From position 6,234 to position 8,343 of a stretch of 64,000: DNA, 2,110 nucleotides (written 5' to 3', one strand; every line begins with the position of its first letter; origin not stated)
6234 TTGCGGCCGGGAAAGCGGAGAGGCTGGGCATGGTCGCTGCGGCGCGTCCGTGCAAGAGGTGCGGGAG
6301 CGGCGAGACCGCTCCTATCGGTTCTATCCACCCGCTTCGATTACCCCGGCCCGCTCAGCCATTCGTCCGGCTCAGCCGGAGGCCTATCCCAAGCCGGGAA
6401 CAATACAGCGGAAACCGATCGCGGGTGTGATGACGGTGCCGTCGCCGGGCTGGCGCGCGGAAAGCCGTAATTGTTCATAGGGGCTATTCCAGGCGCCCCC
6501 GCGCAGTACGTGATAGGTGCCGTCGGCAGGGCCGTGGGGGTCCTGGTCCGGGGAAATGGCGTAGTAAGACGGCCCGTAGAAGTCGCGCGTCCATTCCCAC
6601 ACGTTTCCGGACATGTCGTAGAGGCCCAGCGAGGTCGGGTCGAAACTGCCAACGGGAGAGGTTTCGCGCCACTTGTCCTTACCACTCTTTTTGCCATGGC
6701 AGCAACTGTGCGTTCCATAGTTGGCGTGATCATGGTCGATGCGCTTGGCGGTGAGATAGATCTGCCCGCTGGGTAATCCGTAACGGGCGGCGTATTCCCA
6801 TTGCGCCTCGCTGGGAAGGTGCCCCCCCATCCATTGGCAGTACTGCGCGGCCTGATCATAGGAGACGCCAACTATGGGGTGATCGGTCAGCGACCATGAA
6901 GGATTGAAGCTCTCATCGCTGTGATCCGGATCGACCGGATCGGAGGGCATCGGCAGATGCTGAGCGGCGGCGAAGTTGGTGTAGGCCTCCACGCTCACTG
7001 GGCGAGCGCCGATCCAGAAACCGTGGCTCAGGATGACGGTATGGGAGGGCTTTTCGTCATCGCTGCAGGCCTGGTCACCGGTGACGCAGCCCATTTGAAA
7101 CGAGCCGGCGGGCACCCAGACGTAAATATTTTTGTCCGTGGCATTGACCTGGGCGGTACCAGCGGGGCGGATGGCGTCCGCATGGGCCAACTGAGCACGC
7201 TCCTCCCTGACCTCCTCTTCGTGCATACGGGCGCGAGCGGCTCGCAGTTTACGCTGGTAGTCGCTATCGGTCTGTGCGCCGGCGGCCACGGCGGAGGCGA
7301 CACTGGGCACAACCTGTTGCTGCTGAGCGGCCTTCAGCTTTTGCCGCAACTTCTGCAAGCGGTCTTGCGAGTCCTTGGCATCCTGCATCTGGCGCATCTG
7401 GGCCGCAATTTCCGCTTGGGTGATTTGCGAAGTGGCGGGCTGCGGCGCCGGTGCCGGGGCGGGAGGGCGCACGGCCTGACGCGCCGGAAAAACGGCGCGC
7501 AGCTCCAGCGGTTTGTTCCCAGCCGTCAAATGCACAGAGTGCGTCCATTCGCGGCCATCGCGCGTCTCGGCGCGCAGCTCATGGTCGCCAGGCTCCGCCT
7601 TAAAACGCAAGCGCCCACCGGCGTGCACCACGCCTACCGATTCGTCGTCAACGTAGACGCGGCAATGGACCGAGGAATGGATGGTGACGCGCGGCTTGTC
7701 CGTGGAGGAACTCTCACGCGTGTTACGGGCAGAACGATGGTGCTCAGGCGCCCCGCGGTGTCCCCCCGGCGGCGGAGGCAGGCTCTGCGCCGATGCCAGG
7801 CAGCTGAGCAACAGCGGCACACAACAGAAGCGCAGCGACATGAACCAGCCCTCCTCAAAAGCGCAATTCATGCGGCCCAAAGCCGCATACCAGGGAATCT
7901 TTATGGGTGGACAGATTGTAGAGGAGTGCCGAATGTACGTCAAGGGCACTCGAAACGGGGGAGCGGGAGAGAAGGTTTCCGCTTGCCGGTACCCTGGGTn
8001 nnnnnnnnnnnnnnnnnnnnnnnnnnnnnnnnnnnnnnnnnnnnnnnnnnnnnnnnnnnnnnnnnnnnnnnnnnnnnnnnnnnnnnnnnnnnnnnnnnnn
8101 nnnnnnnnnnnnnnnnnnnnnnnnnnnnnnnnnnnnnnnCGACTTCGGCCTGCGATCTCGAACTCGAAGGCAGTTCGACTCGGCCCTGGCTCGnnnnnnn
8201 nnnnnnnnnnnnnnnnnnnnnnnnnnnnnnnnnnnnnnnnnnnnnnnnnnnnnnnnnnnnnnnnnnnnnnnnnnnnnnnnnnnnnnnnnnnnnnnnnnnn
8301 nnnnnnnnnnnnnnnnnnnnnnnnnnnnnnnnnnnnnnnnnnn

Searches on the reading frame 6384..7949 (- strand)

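Call 53: search_protein_families(library=pfam, proteins=[window:6384-7949:-], max_evalue=0.00001)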
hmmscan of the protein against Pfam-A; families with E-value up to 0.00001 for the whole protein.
window:6384-7949:- (521 aa): 1 family
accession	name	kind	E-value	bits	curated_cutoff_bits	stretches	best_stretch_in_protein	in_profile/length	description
PF03781.23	FGE-sulfatase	-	3.2e-55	188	23.3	1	276-516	5-254/255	Sulfatase-modifying factor enzyme 1-like domain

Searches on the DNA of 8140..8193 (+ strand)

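Call 57: build_rna_model(alignment_id=A2, structure=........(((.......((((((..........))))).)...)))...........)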
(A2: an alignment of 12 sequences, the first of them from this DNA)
Model R1 built from alignment A2 (12 sequences, 58 columns); structure: as given.
model positions 55; base pairs 9; branch points 0; effective number of sequences 6.79; information 1.011 bits per position. Calibrated on 0.2 Mb of random sequence (short: E-values are rough).
structure used (alignment columns):
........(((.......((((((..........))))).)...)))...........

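Call 59: search_with_rna_model(model_id=R1, sources=[window, L004, L012, L015, L031, L033, L034, L041, L047, L063, L069, L074, L077, L081, L089, L097, L099, L107, L114, L116, L117, L118, L119, L120, L121, L122, L123, L124, L125, L126, L127, L128, L129, L130, L131, L132, L133, L134, L135, L136, L137, L138, L139, L140, L141, L142, L143, L144, L145, L003, L053, L078, L088, L105, L006, L007, L010, L014, L018, L032, L068, L084, L036, L045, L094, L110], max_evalue=1)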
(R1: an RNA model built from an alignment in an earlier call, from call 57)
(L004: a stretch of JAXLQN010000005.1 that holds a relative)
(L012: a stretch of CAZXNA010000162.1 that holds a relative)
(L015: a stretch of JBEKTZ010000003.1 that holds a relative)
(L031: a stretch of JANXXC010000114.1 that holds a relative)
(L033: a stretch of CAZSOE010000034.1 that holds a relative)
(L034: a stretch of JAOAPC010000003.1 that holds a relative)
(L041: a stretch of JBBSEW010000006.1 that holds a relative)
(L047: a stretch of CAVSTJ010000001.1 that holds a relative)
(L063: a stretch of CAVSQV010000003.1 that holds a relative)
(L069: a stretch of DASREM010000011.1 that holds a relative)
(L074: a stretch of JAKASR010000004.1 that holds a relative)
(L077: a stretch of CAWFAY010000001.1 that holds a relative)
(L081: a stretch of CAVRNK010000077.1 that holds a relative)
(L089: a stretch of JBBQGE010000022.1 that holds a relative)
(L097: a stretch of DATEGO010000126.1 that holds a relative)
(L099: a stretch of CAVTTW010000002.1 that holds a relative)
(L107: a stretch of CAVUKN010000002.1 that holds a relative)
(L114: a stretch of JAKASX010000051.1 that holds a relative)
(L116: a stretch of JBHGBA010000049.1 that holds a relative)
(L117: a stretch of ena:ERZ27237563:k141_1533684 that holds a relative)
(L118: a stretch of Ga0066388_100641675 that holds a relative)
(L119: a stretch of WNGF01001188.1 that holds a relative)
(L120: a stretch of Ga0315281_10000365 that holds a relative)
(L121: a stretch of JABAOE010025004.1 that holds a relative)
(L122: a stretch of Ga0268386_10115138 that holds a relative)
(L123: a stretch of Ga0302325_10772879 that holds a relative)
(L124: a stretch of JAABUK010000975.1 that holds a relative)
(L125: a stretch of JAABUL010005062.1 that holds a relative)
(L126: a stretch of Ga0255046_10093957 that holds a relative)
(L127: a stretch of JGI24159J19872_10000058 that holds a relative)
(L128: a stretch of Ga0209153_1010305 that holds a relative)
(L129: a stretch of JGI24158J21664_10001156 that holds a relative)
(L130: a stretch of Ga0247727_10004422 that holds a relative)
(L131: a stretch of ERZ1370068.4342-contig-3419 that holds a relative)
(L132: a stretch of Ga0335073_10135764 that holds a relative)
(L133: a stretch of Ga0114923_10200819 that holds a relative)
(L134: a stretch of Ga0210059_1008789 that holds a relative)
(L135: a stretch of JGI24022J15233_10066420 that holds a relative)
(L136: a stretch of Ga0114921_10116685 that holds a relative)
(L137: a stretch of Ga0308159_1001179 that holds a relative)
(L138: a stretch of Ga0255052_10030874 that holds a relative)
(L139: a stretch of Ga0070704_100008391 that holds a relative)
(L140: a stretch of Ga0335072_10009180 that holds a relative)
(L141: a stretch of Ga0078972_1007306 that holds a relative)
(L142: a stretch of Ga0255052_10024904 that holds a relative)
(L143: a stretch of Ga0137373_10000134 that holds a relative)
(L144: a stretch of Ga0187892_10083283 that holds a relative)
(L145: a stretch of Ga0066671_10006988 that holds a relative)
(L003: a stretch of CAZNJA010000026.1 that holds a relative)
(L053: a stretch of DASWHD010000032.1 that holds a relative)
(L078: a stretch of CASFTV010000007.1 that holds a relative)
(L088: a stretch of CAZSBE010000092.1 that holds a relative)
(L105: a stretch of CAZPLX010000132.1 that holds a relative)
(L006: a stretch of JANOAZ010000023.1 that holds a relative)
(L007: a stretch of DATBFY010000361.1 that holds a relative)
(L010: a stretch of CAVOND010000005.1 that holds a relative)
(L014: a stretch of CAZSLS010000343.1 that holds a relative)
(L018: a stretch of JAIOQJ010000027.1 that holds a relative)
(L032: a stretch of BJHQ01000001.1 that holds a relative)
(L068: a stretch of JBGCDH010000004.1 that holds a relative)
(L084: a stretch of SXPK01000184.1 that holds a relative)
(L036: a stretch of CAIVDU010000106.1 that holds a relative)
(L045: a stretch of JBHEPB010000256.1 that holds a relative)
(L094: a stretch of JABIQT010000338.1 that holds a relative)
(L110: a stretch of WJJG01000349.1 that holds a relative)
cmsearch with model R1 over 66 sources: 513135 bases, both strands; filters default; matches with E-value up to 1: 44.
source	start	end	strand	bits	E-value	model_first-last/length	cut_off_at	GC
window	33897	33950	+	74.1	3e-16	1-55/55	no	0.61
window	8140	8193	+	71.5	1.4e-15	1-55/55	no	0.65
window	23966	24019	+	71.4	1.5e-15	1-55/55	no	0.59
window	21600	21653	+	70.2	3.1e-15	1-55/55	no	0.65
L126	1152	1208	+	66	3.9e-14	1-55/55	no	0.65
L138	2488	2544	+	64.6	8.8e-14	1-55/55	no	0.65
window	30062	30115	-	64.1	1.2e-13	1-55/55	no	0.56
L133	1248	1304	+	63.3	1.9e-13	1-55/55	no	0.65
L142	10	66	+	63.2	2e-13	1-55/55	no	0.63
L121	1788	1844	-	61.1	7.4e-13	1-55/55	no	0.65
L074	7685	7739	+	51.5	2.4e-10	1-55/55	no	0.58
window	40615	40661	+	41.9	7.5e-08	1-55/55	no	0.72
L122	274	331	+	30.2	8.7e-05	1-55/55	no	0.66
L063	5795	5847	+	28.2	0.00029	1-55/55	no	0.75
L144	1505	1563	+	25.5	0.0014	1-55/55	no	0.56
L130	6079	6136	+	24.3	0.003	1-55/55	no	0.69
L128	2179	2225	-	23.3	0.0055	1-55/55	no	0.74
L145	2476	2522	+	23.3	0.0055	1-55/55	no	0.74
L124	11570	11624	+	22.1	0.011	1-55/55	no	0.62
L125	4079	4133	-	22.1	0.011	1-55/55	no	0.62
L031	2720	2780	+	21.7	0.014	1-55/55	no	0.54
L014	2777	2829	-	20.9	0.023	1-55/55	no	0.64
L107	6999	7048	-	20.6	0.027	1-55/55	no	0.64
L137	8201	8243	+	19.8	0.045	9-51/55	no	0.74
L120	3487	3527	-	19.6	0.051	1-55/55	no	0.76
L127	2675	2738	+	19.4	0.056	1-55/55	no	0.61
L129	2656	2719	+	19.4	0.056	1-55/55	no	0.61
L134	9158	9221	+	19.4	0.056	1-55/55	no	0.61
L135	3246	3309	+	19.4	0.056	1-55/55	no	0.61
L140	7254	7315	+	19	0.074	1-55/55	no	0.74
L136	300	363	-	18.9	0.075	1-55/55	no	0.56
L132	2218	2279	-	18.8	0.08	1-55/55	no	0.58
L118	1460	1502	+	18.8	0.082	1-55/55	no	0.77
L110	2236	2282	-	18.1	0.13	1-55/55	no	0.72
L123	126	181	+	17.6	0.16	1-55/55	no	0.59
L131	6495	6558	-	17.5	0.18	1-55/55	no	0.66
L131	2743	2811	-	17.1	0.22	1-55/55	no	0.7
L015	4864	4922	-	17.1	0.23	1-55/55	no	0.58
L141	2201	2260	+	17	0.24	1-55/55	no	0.73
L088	5070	5117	-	16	0.43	9-47/55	no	0.52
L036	3898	3941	+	15.5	0.59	9-46/55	no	0.59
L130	10399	10451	+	15.4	0.63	1-55/55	no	0.66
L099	1112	1156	-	15.1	0.74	1-55/55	no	0.58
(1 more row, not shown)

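Call 82: search_with_rna_model(model_id=R1, sources=[L146, L147, L148], max_evalue=1)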
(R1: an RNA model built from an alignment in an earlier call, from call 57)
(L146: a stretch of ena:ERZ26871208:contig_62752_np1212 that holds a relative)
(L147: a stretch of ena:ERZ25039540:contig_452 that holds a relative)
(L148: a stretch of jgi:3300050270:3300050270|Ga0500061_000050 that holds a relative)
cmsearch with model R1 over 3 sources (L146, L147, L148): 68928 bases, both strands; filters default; matches with E-value up to 1: 1.
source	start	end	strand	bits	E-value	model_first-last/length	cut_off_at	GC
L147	15029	15086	+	12.3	0.53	1-55/55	no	0.69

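Call 101: search_with_rna_model(model_id=R1, source=window, filters=off, max_evalue=5)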
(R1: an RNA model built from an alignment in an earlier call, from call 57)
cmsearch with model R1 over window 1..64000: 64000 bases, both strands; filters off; matches with E-value up to 5: 19.
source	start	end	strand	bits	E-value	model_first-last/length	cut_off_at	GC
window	33897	33950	+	74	3.8e-17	1-55/55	no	0.61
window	8140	8193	+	71.4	1.8e-16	1-55/55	no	0.65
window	23966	24019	+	71.4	1.9e-16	1-55/55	no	0.59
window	21600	21653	+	70.2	3.9e-16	1-55/55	no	0.65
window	30062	30115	-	64.1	1.5e-14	1-55/55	no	0.56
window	40615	40661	+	41.9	9.4e-09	1-55/55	no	0.72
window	17480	17513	+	22.2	0.0013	1-55/55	no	0.74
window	44398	44415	+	11.4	0.86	1-55/55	no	0.78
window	58299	58331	+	9.8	2.3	1-55/55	no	0.58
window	30922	30961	-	9.8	2.3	1-55/55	no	0.6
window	61053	61079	-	9.7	2.4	1-55/55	no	0.74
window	39563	39610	-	9.5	2.6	1-55/55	no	0.71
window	41172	41239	+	9.5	2.7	1-55/55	no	0.74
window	27267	27290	+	9.2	3.2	1-55/55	no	0.54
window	60615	60638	+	9.2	3.3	1-55/55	no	0.79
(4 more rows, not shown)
